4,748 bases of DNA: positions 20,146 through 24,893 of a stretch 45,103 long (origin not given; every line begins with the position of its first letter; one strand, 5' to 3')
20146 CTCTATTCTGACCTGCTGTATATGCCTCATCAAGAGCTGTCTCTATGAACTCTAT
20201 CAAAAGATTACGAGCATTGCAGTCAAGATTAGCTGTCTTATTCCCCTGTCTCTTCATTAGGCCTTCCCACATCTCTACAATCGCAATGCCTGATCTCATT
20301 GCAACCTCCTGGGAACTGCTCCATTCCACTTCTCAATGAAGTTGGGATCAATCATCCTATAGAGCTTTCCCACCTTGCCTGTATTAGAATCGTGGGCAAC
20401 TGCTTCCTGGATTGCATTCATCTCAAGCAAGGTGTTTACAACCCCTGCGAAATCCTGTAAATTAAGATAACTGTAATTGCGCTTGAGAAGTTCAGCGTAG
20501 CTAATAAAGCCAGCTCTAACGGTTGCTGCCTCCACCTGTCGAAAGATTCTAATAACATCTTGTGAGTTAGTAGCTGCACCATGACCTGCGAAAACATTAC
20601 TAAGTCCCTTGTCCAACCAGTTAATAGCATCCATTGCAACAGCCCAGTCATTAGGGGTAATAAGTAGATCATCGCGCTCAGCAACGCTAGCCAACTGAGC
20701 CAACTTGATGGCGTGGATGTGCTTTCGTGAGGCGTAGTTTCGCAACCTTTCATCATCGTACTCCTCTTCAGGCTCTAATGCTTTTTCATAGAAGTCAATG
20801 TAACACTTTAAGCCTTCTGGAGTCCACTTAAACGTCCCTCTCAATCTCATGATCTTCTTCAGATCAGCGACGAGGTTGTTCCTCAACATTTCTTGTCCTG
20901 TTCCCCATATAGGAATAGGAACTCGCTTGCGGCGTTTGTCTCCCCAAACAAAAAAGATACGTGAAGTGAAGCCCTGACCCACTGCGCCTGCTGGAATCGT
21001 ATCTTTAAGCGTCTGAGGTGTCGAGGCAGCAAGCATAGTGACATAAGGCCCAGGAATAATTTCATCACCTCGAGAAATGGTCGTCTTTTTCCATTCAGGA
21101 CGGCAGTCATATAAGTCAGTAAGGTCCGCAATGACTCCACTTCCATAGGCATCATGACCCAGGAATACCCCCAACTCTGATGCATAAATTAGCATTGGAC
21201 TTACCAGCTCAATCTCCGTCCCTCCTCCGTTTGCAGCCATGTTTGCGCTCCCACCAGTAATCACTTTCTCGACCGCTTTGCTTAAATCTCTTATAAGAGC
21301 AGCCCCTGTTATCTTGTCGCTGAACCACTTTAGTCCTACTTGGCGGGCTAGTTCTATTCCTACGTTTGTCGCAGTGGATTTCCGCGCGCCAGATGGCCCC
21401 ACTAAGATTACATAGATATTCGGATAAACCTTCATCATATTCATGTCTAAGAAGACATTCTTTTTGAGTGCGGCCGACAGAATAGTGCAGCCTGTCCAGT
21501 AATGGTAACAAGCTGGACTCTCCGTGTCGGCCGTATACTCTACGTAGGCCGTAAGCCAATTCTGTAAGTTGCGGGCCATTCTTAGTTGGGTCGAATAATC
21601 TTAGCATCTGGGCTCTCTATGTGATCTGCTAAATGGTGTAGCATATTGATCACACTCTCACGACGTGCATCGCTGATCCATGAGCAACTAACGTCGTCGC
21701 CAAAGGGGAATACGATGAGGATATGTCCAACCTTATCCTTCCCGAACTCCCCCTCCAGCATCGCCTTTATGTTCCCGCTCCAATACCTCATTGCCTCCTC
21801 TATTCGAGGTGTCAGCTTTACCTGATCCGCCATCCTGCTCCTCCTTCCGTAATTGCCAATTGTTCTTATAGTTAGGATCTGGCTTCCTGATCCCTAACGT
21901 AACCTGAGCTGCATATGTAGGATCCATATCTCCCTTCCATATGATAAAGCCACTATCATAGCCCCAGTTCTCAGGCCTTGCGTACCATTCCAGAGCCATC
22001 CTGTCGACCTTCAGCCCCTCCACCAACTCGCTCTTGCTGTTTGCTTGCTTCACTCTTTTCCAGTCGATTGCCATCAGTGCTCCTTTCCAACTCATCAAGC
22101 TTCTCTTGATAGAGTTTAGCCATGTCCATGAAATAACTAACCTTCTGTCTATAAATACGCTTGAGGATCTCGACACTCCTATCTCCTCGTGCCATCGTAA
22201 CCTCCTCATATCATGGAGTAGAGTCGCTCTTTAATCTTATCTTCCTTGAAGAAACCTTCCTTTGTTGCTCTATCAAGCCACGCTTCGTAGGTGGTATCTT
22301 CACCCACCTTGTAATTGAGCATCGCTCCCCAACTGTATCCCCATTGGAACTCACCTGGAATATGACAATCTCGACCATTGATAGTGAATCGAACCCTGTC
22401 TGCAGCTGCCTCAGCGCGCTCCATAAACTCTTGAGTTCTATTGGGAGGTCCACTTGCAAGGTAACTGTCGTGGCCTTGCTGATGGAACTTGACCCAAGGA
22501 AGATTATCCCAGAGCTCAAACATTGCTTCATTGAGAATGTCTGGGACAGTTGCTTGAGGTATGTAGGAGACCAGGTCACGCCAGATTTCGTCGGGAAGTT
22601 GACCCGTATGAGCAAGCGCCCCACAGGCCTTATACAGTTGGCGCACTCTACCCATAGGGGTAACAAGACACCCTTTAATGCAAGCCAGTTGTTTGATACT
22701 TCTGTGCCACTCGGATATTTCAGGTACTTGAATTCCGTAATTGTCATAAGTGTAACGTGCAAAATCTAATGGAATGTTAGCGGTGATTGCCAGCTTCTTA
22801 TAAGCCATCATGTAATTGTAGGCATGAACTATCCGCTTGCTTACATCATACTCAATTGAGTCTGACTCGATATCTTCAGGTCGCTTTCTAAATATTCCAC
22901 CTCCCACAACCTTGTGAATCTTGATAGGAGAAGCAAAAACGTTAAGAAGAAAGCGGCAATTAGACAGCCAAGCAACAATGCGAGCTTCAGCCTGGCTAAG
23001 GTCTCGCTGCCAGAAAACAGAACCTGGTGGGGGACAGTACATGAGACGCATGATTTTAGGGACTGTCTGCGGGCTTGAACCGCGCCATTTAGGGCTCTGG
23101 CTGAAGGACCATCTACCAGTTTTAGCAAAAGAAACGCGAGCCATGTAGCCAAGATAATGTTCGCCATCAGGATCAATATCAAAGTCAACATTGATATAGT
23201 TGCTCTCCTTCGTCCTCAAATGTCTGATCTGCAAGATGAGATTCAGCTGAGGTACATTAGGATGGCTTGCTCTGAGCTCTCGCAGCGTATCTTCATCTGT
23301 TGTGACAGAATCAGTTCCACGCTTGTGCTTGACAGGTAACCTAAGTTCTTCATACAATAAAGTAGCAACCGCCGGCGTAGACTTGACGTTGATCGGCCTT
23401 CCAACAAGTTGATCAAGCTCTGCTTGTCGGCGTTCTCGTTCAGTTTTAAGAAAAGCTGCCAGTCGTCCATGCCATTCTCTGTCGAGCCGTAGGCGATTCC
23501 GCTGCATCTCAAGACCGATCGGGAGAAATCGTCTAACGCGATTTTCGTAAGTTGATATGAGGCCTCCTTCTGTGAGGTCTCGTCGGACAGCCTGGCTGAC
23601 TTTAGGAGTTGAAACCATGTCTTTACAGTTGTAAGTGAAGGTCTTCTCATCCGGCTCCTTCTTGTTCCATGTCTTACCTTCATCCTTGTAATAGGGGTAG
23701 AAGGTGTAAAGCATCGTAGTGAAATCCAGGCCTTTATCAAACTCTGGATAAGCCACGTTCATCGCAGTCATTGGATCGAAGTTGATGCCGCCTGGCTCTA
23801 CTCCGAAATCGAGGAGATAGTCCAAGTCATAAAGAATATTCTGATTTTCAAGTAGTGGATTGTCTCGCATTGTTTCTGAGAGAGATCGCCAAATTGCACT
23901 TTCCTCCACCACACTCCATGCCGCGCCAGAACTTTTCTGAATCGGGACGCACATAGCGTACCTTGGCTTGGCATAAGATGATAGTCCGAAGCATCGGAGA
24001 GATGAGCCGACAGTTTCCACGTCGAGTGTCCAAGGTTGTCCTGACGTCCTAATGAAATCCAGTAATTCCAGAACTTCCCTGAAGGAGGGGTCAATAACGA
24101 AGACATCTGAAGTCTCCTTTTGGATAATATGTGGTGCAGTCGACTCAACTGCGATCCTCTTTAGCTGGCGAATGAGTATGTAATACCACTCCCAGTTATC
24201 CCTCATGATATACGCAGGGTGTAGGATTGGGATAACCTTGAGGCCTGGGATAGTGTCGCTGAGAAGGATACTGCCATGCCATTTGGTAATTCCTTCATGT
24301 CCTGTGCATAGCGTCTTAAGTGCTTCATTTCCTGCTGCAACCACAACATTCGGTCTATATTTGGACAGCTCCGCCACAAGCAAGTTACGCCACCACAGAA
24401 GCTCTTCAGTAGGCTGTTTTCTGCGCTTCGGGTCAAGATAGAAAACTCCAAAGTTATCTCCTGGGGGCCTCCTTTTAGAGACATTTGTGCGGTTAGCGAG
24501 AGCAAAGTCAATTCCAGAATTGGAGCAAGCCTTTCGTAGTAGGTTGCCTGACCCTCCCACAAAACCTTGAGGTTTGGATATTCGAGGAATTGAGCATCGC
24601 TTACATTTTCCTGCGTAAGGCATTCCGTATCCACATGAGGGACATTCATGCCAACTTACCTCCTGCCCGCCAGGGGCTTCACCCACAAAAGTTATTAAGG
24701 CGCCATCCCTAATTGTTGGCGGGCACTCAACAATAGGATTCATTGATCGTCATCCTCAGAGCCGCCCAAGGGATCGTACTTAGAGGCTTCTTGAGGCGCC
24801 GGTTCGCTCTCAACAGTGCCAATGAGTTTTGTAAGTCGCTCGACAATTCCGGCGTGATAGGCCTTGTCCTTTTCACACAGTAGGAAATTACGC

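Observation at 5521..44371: Eight dispersed copies of the palindrome TGTCCGG-WWW-CCGGACA, conserved regardless of coding frame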

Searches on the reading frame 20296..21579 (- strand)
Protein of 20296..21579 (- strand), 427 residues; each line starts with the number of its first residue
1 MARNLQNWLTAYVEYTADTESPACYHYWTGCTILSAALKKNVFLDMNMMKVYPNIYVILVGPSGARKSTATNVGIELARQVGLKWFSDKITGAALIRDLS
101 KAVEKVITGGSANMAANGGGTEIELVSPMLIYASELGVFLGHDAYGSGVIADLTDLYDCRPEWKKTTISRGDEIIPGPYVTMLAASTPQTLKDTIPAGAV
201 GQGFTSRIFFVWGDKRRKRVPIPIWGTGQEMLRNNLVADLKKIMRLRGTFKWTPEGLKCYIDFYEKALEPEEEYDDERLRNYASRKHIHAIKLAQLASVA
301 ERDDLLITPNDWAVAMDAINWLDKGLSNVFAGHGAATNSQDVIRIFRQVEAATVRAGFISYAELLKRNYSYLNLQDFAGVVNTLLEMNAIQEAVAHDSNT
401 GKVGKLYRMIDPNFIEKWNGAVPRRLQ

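Call 7: search_protein_families(library=pfam, proteins=[window:20296-21579:-], max_evalue=0.01)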
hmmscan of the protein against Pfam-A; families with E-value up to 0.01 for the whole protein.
window:20296-21579:- (427 aa): 1 family
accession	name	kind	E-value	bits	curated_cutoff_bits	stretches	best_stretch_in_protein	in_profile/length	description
PF13148.11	DUF3987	-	1.9e-18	67.3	27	2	129-322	146-354/364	Protein of unknown function (DUF3987)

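Call 8: search_protein_families(library=phrogs, proteins=[window:20296-21579:-], max_evalue=0.001)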
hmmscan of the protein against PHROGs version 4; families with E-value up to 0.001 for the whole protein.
window:20296-21579:- (427 aa): 5 families
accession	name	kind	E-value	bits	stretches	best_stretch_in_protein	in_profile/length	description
phrog_14296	-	DNA, RNA and nucleotide metabolism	2.3e-49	169.5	1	7-336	3-323/417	DNA primase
phrog_5311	-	DNA, RNA and nucleotide metabolism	3.3e-21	76.2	1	9-411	267-683/692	helicase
phrog_3022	-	DNA, RNA and nucleotide metabolism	5.8e-13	49.1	1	50-397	405-774/788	DNA primase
phrog_10514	-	DNA, RNA and nucleotide metabolism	9.1e-09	35.1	0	7-106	342-447/750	DNA primase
phrog_2373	-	DNA, RNA and nucleotide metabolism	1e-07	31.9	0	172-301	264-398/515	DNA helicase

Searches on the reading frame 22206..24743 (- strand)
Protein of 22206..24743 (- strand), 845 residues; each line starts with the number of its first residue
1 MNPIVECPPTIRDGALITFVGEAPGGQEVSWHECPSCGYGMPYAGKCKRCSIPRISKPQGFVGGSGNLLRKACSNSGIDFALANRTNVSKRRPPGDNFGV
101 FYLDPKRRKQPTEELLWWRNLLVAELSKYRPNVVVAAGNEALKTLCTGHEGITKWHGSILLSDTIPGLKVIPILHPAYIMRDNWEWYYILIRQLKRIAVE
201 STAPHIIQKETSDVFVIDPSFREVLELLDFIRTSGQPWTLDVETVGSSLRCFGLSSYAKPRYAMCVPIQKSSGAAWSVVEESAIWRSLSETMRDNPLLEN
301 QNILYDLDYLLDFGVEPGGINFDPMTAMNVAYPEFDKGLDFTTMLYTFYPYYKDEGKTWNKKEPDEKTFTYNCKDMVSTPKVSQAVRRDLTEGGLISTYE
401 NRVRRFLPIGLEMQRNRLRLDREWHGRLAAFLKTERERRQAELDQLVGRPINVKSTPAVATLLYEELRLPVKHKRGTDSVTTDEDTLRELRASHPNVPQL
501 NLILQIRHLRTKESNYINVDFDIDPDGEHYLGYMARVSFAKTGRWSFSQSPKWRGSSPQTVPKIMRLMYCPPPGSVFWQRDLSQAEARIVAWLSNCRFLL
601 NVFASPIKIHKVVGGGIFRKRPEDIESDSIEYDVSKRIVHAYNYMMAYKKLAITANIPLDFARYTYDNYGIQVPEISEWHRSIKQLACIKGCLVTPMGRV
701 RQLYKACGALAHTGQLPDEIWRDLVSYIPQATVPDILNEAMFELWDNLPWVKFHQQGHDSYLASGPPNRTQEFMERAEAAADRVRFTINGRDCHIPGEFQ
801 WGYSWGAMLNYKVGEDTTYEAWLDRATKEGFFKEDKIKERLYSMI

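Call 7: search_protein_families(library=pfam, proteins=[window:22206-24743:-], max_evalue=0.01)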
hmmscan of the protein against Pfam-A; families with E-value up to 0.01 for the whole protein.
window:22206-24743:- (845 aa): 2 families
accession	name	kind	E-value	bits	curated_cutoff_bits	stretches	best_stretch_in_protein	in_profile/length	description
PF00476.26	DNA_pol_A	-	1.6e-29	103.5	34.3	1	428-780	7-356/381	DNA polymerase family A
PF03167.25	UDG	-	2.1e-11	44.5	24.3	1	12-183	5-125/141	Uracil DNA glycosylase superfamily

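Call 8: search_protein_families(library=phrogs, proteins=[window:22206-24743:-], max_evalue=0.001)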
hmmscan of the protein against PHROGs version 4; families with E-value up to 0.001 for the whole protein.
window:22206-24743:- (845 aa): 3 families
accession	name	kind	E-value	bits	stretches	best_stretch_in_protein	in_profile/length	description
phrog_17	-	DNA, RNA and nucleotide metabolism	2.3e-67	229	1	77-839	519-1266/1445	DNA polymerase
phrog_10285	-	DNA, RNA and nucleotide metabolism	2.8e-05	24.3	1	563-698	43-184/321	DNA polymerase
phrog_2573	-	DNA, RNA and nucleotide metabolism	0.00055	20.2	1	574-701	16-163/336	DNA polymerase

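Call 9: search_dna_similar(query=window:22206-24743:-, collection=phages, mode=protein, max_rows=25)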
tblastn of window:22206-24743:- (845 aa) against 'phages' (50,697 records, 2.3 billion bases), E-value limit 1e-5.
Records with a match: 255; places in all: 256; records where one place covers at least 80% of the query: 5.
Best place of each record, by identity: <60% 255.
By first word of the organism name: Gordonia 69; Mycobacterium 64; Vibrio 15; Arthrobacter 15; Pseudomonas 15; Bacteriophage 12; Clostridium 10; Bacillus 8; Serratia 6; Enterococcus 5; and 20 more.
By host as written in the record: Mycobacterium smegmatis mc2 155 42; Gordonia rubripertincta NRRL B-16540 33; - 26; Gordonia terrae 3612 16; Arthrobacter sp. ATCC 21022 15; Mycobacterium smegmatis mc#155 11; Pseudomonas aeruginosa 11; Clostridium perfringens 7; and 53 more.
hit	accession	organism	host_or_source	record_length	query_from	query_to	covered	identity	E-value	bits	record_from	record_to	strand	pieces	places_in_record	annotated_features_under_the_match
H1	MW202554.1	Caudoviricetes sp.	Manatee Spring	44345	15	808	89%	27.5%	6e-33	220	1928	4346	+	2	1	DNA polymerase (x2)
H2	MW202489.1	Bacteriophage sp.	Manatee Spring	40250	3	782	92%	26.5%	1e-58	224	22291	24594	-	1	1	DNA polymerase | hypothetical protein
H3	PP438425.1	Microcystis phage Mel-JY34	Microcystis elabens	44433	4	757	89%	26.4%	1e-54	211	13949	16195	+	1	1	DNA polymerase | hypothetical protein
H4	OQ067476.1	Caulobacter phage Kuura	Caulobacter sp.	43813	61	805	87%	25.9%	2e-24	213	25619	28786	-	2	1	DNA polymerase | hypothetical protein (x3)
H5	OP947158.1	Desulfofustis phage LS06-2018-MD01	-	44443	132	760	74%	27.7%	4e-51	201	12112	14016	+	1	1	DNA polymerase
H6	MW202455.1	Caudoviricetes sp.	Manatee Spring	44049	15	703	82%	23.7%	1e-22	110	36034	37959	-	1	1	DNA polymerase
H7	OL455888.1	Gordonia phage GiKK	Gordonia rubripertincta NRRL B-16540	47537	95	703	72%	24.1%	7e-17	92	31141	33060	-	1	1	48: DNA polymerase I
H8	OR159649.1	Gordonia phage Jamzy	Gordonia rubripertincta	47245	95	703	72%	23.9%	7e-16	89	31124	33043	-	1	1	48: DNA polymerase I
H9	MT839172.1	Bacteriophage sp.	human fecal samples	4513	238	805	67%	25.5%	5e-31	137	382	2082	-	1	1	record has no annotation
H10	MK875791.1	Gordonia phage Yakult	Gordonia terrae 3612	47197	95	703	72%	23.4%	9e-15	85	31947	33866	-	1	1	46: DNA polymerase I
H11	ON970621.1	Gordonia phage Button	Gordonia rubripertincta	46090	95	703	72%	23.3%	2e-15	88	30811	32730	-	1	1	46: DNA polymerase I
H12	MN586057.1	Gordonia phage Cleo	Gordonia rubripertincta NRRL B-16540 SEA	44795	132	703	68%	24.4%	7e-25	118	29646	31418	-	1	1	38: DNA polymerase I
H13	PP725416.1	Gordonia phage MaVan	Gordonia rubripertincta NRRL B-16540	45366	132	703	68%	24.3%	2e-22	110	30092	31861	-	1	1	40: DNA polymerase I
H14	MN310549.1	Gordonia phage Gibbous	Gordonia rubripertincta NRRL B-16540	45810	132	703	68%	24.2%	2e-24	117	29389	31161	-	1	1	38: DNA polymerase I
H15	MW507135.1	Gordonia phage Dre3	Gordonia rubripertincta NRRL B-16540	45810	132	703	68%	24.2%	2e-24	117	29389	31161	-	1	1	38: DNA polymerase I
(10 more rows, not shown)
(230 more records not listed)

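Call 12: find_related_loci(query=window:22206-24743:-, collection=viral_contigs, flank=10000)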
Query window:22206-24743:- (845 aa) in viral_contigs; peptide patterns used: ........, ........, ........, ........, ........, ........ (x = any residue, [..] = any of these).
1 stretches matched a pattern; 1 encode a relative of the query (tblastn E <= 1e-3); 1 distinct loci.
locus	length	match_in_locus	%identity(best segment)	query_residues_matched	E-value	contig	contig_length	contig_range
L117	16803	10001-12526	77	3-844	0e+0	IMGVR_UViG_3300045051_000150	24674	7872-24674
